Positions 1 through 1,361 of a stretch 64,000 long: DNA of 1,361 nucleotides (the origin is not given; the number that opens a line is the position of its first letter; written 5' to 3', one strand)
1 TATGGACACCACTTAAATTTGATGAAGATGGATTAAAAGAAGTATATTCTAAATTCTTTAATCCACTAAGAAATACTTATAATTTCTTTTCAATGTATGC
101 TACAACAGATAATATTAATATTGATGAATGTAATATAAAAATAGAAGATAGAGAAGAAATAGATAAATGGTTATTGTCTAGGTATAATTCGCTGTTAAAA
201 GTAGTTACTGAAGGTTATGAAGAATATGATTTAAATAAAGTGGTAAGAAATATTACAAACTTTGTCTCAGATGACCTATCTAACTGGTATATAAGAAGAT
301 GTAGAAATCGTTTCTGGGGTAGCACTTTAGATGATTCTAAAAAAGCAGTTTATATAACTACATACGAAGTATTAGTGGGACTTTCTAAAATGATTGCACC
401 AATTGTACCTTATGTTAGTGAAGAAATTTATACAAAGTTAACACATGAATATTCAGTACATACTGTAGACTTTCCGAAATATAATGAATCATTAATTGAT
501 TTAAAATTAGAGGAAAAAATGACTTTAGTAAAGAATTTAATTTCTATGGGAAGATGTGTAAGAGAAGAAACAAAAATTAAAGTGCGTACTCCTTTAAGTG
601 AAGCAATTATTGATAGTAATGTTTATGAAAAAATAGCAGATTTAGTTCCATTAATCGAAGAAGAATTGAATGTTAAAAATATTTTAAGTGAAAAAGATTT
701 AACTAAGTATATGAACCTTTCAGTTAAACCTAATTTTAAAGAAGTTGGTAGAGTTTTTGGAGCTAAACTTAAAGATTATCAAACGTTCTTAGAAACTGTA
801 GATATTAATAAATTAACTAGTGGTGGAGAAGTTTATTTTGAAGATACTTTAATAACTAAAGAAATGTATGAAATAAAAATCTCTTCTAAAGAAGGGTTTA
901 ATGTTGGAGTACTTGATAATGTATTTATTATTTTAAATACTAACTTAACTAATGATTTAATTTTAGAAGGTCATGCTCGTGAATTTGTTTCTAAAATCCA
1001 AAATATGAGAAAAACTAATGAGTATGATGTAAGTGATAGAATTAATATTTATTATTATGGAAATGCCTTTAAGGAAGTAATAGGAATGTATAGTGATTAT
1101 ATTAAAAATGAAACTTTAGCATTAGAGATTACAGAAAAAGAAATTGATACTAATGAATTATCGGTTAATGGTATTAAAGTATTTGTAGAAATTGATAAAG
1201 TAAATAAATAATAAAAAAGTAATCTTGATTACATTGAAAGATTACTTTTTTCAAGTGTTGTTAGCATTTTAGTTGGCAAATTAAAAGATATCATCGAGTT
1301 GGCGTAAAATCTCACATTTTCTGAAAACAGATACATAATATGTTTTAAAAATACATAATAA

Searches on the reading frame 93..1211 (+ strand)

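Call 58: search_protein_families(library=pfam, proteins=[window:93-1211:+], max_evalue=0.00001)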
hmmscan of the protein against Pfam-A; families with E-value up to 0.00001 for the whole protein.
window:93-1211:+ (372 aa): 2 families
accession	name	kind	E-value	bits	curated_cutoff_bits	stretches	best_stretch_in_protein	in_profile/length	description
PF19302.4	DUF5915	-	3.3e-40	138.2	27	1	187-370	3-195/195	Domain of unknown function (DUF5915)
PF08264.19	Anticodon_1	-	9.8e-38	129.8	25.1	1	24-171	1-147/148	Anticodon-binding domain of tRNA ligase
